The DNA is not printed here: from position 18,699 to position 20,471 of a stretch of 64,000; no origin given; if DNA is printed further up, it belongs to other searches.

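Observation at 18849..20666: Low-GC (~50%) two-gene islet encoding a neprosin (DUF239) family lipoprotein and a small Cys-rich lipoprotein, sandwiched between IS fragments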

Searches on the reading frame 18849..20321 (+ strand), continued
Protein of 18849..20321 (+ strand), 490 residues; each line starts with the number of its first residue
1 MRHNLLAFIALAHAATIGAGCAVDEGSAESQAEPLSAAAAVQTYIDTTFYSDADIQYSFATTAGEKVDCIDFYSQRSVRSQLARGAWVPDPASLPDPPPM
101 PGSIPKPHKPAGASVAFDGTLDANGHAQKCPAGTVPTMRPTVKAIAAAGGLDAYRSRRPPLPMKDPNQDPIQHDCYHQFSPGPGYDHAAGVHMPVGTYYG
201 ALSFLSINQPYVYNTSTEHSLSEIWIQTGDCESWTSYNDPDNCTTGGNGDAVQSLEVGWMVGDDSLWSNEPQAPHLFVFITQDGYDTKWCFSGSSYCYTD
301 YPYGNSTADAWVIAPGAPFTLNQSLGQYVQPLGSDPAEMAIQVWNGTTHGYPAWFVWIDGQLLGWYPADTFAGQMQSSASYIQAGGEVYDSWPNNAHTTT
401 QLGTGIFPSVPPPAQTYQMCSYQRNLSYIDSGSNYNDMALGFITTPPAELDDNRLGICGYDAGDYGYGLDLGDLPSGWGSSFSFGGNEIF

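Call 40: fold_search(model_id=the predicted structure, library=pdb)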
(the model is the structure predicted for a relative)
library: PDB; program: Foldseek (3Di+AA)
matches with E <= 10: 442; with E <= 0.001: 11
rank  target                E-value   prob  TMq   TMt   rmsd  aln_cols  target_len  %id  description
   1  7zu8_A                8.3e-19  1.00  0.46  0.65   6.8       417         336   18  Crystal Structure of the zymogen form of the glutamic-class prolyl-endopeptidase neprosin at 2.05 A resolution in pres (released 2022-08-10)
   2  7zva_A                1.8e-18  1.00  0.46  0.65   6.6       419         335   18  Crystal Structure of the native zymogen form of the glutamic-class prolyl-endopeptidase neprosin at 1.80 A resolution. (released 2022-08-10)
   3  7zvc_A                1.5e-14  1.00  0.36  0.67   6.0       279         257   19  Second crystal form of the mature glutamic-class prolyl-endopeptidase neprosin at 1.85 A resolution. (released 2022-08-10)
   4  7zvb_A                3.1e-14  1.00  0.37  0.68   5.4       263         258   22  Crystal Structure of the mature form of the glutamic-class prolyl-endopeptidase neprosin at 2.35 A resolution. (released 2022-08-10)
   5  9qr8_A                3.8e-14  1.00  0.36  0.67   5.7       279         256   20  Gliadin degrading prolyl endopeptidase Celiacase (neprosin C334V) (released 2025-10-22)
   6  4awd_B                9.0e-05  0.99  0.20  0.29   7.9       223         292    9  Crystal structure of the beta-porphyranase BpGH16B (BACPLE_01689) from the human gut bacterium Bacteroides plebeius (released 2012-07-25)
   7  5dzg_A                4.5e-04  1.00  0.21  0.45  10.1       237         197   11  Crystal Structure of the catalytic nucleophile mutant of VvEG16 in complex with a xyloglucan tetradecasaccharide (released 2016-09-21)
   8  3ap4_A                6.7e-04  0.99  0.17  0.45   9.1       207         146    9  Crystal structure of the galectin-8 N-terminal carbohydrate recognition domain in complex with lactose (released 2011-01-26)
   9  2ifr_A                7.9e-04  0.99  0.21  0.44  11.0       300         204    7  Crystal structure of Scytalido-glutamic peptidase with a peptide based transition state analog (released 2006-10-03)
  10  4awd_A                7.9e-04  0.80  0.19  0.28  17.0       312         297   11  Crystal structure of the beta-porphyranase BpGH16B (BACPLE_01689) from the human gut bacterium Bacteroides plebeius (released 2012-07-25)
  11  3ap4_C                9.4e-04  1.00  0.19  0.50   7.2       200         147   10  Crystal structure of the galectin-8 N-terminal carbohydrate recognition domain in complex with lactose (released 2011-01-26)
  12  3ap6_B                1.2e-03  1.00  0.19  0.51   7.1       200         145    9  Crystal structure of the galectin-8 N-terminal carbohydrate recognition domain in complex with lactose 3'-sulfate (released 2011-01-26)
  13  5dzf_A                1.2e-03  0.99  0.20  0.43  15.1       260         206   12  Crystal Structure of the catalytic nucleophile mutant of VvEG16 in complex with a mixed-linkage glucan octasaccharide (released 2016-09-21)
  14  6z6y                  1.4e-03  1.00  0.19  0.48   6.9       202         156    8  Galectin-8 N-terminal domain in complex with a sulfatide mimicking a sphingolipid (released 2020-12-30)
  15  2yxs_A                1.4e-03  0.99  0.18  0.47   7.3       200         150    8  Crystal Structure of N-terminal domain of human galectin-8 with D-lactose (released 2008-05-06)
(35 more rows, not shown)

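Call 45: find_related_loci(query=A2, collection=metagenome_contigs, flank=5000)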
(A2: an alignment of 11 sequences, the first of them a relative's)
Query A2 (490 aa) in metagenome_contigs; peptide patterns used: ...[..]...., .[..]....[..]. (x = any residue, [..] = any of these).
482 stretches matched a pattern; 11 encode a relative of the query (tblastn E <= 1e-3); 11 distinct loci.
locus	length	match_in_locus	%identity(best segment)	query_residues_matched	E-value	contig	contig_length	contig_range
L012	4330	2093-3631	44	4-488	1e-124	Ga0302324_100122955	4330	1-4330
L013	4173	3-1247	50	66-486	2e-114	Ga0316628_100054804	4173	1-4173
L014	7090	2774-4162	38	14-463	3e-84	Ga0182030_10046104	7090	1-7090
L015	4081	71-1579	33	37-489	3e-61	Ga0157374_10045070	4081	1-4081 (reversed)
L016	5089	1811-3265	33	41-489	8e-57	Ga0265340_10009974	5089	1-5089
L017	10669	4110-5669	34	14-486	1e-55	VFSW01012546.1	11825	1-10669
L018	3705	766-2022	31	2-485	6e-39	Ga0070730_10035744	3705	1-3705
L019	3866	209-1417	28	7-409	5e-27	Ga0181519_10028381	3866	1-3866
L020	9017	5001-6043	31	22-390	5e-26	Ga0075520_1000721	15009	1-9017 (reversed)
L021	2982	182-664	33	218-391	2e-18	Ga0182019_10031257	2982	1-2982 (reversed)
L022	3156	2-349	32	379-489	2e-11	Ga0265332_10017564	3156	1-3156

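Call 46: search_protein_families(library=pfam, proteins=[L003:9800-10966:+, L007:2301-3404:+, L008:2512-3645:+, L005:3-1226:-, L004:9495-10319:+, L008:2150-2521:+], max_evalue=0.1)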
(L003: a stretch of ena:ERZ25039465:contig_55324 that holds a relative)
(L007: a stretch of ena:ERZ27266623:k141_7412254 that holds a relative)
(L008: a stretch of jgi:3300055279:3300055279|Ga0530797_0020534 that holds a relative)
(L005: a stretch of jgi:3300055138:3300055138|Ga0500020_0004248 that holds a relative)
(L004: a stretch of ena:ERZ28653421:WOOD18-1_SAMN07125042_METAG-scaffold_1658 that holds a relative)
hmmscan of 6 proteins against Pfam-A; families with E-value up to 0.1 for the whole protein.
L003:9800-10966:+ (388 aa): 2 families
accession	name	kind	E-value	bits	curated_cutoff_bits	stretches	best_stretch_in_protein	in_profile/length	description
PF24684.1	Vgb_lyase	-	0.0011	18.3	50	1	150-332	12-196/290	Virginiamycin B lyase family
PF00058.23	Ldl_recept_b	-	0.07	14.1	21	0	328-341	2-15/42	Low-density lipoprotein receptor repeat class B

L007:2301-3404:+ (367 aa): 0 families

L008:2512-3645:+ (377 aa): 2 families
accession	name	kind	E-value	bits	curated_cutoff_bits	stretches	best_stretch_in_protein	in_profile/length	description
PF00058.23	Ldl_recept_b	-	8.5e-05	23.4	21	1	184-221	2-41/42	Low-density lipoprotein receptor repeat class B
PF11314.13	DUF3117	-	0.033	14.5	25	0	319-340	11-32/50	Protein of unknown function (DUF3117)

L005:3-1226:- (408 aa): 0 families

L004:9495-10319:+ (274 aa): 0 families

L008:2150-2521:+ (123 aa): 0 families

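Call 68: search_protein_families(library=padloc, proteins=[window:18849-20321:+], max_evalue=0.01)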
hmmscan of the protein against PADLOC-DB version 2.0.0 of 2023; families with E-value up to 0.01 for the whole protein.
window:18849-20321:+ (490 aa): 0 families

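Call 77: search_protein_families(library=pfam, alignment_id=A1, max_evalue=0.01)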
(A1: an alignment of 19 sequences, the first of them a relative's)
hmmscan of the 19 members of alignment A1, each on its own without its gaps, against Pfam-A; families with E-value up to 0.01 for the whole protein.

A. member 1, P0001 (490 aa): 2 families
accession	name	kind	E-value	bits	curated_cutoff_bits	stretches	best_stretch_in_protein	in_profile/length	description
PF03080.22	Neprosin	-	1.5e-17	64.1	22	1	219-441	4-175/214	Neprosin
PF14365.11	Neprosin_AP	-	6.9e-05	23.8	39.2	1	58-179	1-116/120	Neprosin activation peptide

B. families by the number of members that match (of 19 scanned): 3 families
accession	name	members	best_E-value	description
PF03080.22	Neprosin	19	7.7e-21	Neprosin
PF14365.11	Neprosin_AP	10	4.9e-06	Neprosin activation peptide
PF11721.14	Malectin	1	2.9e-14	Malectin domain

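Call 79: search_solved_structures(query=A2, max_evalue=0.001, show_alignments=1)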
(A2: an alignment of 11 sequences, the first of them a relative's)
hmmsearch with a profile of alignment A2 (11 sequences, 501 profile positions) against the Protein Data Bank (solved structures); distinct sequences matched with E-value up to 0.001: 3.
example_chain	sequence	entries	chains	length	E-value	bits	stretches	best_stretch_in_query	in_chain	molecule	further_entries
9qr8_A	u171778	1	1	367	3.1e-20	75.9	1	208-449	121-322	Protein neprosin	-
7zu8_A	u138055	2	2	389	4.9e-20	75.3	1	208-449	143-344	Glutamyl endopeptidase Neprosin | C-terminal peptidase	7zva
7zvb_A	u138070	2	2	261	6.4e-20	74.9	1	208-449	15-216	C-terminal peptidase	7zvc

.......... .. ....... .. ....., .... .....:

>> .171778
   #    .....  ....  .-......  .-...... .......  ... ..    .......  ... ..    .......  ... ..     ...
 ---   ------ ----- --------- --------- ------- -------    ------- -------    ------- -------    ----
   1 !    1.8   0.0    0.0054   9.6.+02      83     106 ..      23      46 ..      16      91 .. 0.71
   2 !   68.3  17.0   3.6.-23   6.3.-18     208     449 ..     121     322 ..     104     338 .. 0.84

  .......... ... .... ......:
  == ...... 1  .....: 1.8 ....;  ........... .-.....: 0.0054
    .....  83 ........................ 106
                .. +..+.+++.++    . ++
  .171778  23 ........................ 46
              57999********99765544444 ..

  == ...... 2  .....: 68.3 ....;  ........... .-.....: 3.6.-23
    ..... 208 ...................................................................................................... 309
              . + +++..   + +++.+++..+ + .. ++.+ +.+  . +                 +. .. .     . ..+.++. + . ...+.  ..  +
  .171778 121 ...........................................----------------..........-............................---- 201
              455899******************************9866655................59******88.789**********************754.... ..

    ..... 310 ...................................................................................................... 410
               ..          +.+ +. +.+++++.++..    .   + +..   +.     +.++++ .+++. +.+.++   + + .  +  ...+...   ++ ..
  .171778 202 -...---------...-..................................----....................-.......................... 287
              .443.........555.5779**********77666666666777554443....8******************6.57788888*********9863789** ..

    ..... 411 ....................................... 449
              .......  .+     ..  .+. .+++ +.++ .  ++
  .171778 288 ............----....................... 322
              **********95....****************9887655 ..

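Call 81: search_dna_similar(query=window:18849-20318:+, collection=plasmids, mode=protein, max_evalue=0.001, max_rows=15)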
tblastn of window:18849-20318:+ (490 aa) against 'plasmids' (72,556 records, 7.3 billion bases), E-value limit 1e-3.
Records with a match: 3; places in all: 3; records where one place covers at least 80% of the query: 1.
Best place of each record, by identity: <60% 3.
By first word of the organism name: Novosphingobium 2; Streptomyces 1.
By predicted mobility (MOB-suite, as given by PLSDB): mobilizable 1; conjugative 1; non-mobilizable 1.
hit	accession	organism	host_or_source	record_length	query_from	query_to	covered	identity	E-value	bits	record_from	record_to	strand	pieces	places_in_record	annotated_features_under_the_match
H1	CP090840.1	Streptomyces viridifaciens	Whole organism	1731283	30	447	85%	23.7%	1e-9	69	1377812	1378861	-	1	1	neprosin family protein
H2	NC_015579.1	Novosphingobium sp. PP1Y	-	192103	40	422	78%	24.2%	7e-7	60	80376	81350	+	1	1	neprosin family prolyl endopeptidase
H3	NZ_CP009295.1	Novosphingobium pentaromativorans US6-1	mud sediment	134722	40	422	78%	24.2%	2e-6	58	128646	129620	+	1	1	neprosin family prolyl endopeptidase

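Call 83: search_protein_families(library=ncbifam, proteins=[window:18849-20321:+], max_evalue=0.01)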
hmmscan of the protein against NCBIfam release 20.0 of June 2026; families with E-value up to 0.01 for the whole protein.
window:18849-20321:+ (490 aa): 0 families

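Call 84: get_annotated_region(hit=H2, flank=4000)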
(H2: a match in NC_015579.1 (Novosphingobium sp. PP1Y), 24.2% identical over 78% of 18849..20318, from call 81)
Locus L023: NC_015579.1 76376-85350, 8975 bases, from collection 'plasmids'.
description: Novosphingobium sp. PP1Y plasmid Lpl, complete sequence
organism: Novosphingobium sp. PP1Y (NCBI taxid 702113)
taxonomy: Bacteria; Pseudomonadota; Alphaproteobacteria; Sphingomonadales; Sphingomonadaceae; Novosphingobium; Novosphingobium sp. PP1Y
host: -; source: -; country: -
typing (MOB-suite, as given by PLSDB): conjugative; replicon rep_cluster_545; relaxase MOBP; mating-pair formation MPF_T
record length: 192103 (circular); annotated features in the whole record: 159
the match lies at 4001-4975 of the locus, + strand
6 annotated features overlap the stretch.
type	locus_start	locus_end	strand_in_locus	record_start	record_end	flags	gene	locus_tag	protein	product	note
CDS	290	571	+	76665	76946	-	-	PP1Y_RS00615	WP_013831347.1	hypothetical protein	-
CDS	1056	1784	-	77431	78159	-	istB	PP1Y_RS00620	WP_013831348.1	IS21-like element ISSsp4 family helper ATPase IstB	-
CDS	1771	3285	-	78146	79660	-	istA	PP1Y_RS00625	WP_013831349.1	IS21 family transposase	-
CDS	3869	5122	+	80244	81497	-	-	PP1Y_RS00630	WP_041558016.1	neprosin family prolyl endopeptidase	-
CDS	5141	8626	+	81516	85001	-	-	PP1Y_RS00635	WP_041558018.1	hypothetical protein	-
CDS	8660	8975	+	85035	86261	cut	-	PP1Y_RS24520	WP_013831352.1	hypothetical protein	-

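Call 85: get_annotated_region(hit=H1, flank=4000)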
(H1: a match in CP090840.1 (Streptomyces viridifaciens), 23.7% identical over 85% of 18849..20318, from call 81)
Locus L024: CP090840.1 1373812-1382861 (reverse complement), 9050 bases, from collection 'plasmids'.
description: Streptomyces viridifaciens strain DSM 40239 plasmid pKVP1, complete sequence
organism: Streptomyces viridifaciens (NCBI taxid 48665)
taxonomy: Bacteria; Actinomycetota; Actinomycetes; Kitasatosporales; Streptomycetaceae; Streptomyces; Streptomyces viridifaciens
host: -; source: Whole organism; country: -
typing (MOB-suite, as given by PLSDB): mobilizable; relaxase MOBP
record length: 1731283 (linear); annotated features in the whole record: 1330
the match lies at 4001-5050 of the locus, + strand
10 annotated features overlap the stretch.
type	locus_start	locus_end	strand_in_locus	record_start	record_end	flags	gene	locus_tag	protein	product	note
CDS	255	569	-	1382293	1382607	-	-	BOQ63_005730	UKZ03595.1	hypothetical protein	-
CDS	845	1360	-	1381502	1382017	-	-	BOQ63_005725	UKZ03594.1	SDR family NAD(P)-dependent oxidoreductase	-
CDS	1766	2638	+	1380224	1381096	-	-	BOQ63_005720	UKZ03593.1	aminoglycoside phosphotransferase family protein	-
CDS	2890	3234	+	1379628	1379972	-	-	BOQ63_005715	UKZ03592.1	hypothetical protein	-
CDS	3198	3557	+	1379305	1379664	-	-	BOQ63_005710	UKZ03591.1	hypothetical protein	-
CDS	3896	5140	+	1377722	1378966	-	-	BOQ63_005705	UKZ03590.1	neprosin family protein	-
CDS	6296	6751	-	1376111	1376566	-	-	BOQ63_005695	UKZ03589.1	hypothetical protein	-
CDS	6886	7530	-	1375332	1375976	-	-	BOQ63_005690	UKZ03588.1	response regulator transcription factor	-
CDS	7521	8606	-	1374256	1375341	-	-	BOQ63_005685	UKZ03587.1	sensor histidine kinase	-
CDS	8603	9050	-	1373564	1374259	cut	-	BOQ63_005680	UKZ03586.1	DedA family protein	-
